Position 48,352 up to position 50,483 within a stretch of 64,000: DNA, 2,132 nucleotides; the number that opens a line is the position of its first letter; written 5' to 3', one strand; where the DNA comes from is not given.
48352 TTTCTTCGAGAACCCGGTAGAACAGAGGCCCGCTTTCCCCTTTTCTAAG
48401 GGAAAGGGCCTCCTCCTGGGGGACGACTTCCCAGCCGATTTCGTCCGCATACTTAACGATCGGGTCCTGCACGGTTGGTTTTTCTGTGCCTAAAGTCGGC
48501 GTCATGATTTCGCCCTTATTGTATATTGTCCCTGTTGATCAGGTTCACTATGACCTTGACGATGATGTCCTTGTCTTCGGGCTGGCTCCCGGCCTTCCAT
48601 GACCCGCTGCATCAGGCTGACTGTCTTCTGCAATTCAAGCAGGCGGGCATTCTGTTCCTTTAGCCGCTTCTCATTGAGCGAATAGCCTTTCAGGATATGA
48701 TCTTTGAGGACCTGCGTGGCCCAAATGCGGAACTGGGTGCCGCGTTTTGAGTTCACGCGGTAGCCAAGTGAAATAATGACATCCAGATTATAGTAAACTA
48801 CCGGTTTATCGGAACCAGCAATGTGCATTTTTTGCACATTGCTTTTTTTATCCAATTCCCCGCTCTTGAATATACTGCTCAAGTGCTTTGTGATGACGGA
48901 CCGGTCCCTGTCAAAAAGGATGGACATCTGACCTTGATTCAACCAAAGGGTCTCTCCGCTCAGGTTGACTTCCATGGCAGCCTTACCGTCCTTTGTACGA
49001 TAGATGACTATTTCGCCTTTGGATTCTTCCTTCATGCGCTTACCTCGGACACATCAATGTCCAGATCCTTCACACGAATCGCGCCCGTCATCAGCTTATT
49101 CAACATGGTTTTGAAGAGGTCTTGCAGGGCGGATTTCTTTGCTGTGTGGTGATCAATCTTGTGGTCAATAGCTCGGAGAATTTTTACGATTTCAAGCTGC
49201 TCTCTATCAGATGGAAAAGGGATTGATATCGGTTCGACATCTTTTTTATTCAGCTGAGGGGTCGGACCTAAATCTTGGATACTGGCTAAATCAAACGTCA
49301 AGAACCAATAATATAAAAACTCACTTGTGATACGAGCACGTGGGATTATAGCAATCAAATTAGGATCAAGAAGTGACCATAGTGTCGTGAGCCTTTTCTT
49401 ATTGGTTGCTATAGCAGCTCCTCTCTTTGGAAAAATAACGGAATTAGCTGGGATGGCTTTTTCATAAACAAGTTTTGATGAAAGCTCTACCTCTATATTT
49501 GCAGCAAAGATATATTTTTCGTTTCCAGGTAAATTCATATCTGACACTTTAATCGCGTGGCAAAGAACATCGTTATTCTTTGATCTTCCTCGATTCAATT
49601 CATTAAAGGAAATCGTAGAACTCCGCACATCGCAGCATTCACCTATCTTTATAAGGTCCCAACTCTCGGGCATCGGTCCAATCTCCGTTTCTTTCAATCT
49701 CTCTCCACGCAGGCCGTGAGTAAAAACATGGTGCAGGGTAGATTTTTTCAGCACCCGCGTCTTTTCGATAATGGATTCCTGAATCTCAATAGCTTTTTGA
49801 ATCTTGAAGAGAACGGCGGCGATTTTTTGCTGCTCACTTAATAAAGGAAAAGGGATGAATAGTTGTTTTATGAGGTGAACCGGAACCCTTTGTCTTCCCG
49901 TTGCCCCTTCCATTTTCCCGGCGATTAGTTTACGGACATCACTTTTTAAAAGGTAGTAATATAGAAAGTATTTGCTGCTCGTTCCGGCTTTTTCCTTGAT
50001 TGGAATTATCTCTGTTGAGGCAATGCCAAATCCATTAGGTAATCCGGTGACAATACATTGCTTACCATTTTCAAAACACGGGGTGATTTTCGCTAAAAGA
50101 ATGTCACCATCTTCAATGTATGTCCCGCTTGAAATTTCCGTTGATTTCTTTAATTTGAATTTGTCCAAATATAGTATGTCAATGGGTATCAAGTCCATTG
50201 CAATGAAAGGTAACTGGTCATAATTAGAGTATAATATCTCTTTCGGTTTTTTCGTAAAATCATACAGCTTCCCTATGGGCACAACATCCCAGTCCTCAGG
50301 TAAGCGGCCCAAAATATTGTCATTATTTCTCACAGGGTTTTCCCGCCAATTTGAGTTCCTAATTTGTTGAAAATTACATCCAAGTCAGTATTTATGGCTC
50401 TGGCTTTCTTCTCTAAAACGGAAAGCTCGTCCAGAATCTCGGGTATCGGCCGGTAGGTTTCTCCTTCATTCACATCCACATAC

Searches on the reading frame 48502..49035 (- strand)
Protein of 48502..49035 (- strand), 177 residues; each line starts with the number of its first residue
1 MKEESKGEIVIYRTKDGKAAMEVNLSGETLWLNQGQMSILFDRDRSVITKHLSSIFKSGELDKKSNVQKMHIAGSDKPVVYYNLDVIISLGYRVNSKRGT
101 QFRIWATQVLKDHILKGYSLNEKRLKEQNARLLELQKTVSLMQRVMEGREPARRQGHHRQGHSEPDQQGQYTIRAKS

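Call 4: search_protein_families(library=pfam, proteins=[window:48502-49035:-], max_evalue=0.01)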
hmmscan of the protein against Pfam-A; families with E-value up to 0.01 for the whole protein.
window:48502-49035:- (177 aa): 1 family
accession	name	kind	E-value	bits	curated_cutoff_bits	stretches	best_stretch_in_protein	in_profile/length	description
PF13310.11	Virulence_RhuM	-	2.4e-22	79.9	33.7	1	74-131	16-73/252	Virulence protein RhuM family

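Call 64: search_protein_families(library=padloc, proteins=[window:48502-49035:-], max_evalue=0.001)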
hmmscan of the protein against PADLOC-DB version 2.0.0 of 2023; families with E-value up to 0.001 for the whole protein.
window:48502-49035:- (177 aa): 38 families (the best 25 are shown)
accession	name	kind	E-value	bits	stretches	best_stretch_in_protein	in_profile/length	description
PDLC04854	PDC-S05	-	2.6e-57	191.9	1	6-153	3-153/212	-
PDLC04965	PDC-S23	-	2.8e-57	192.6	1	6-152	4-153/327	-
PDLC04964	PDC-S23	-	1.9e-55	186.4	1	7-154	4-154/331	-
PDLC04872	PDC-S05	-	2.5e-51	171.5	1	6-144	4-145/152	-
PDLC04858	PDC-S05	-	2.5e-51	171.1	1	1-130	1-131/138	-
PDLC04963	PDC-S23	-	6e-49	165.2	1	8-149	3-138/312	-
PDLC04879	PDC-S05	-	1.9e-47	160.1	1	5-134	3-135/285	-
PDLC04853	PDC-S05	-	2.4e-47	159.7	1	3-145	3-146/336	-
PDLC04843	PDC-S05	-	2.5e-47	159.7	1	4-128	3-130/330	-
PDLC04870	PDC-S05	-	5e-47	158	1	3-149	5-152/214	-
PDLC04876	PDC-S05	-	1.5e-46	156.4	1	2-153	2-158/174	-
PDLC04851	PDC-S05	-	5.5e-46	155.2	1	3-150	6-157/342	-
PDLC04852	PDC-S05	-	6e-46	154.9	1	3-144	7-151/346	-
PDLC04874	PDC-S05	-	2.8e-45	151.8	1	2-137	2-136/165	-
PDLC04868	PDC-S05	-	3.6e-42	142.7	1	5-154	4-158/335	-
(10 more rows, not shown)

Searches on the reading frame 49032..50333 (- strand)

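Call 4: search_protein_families(library=pfam, proteins=[window:49032-50333:-], max_evalue=0.01)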
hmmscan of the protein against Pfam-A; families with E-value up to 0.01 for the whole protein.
window:49032-50333:- (433 aa): 1 family
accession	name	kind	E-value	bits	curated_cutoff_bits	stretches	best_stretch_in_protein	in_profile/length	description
PF01420.25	Methylase_S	-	3.8e-24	86.2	22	2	12-190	1-164/168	Type I restriction modification DNA specificity domain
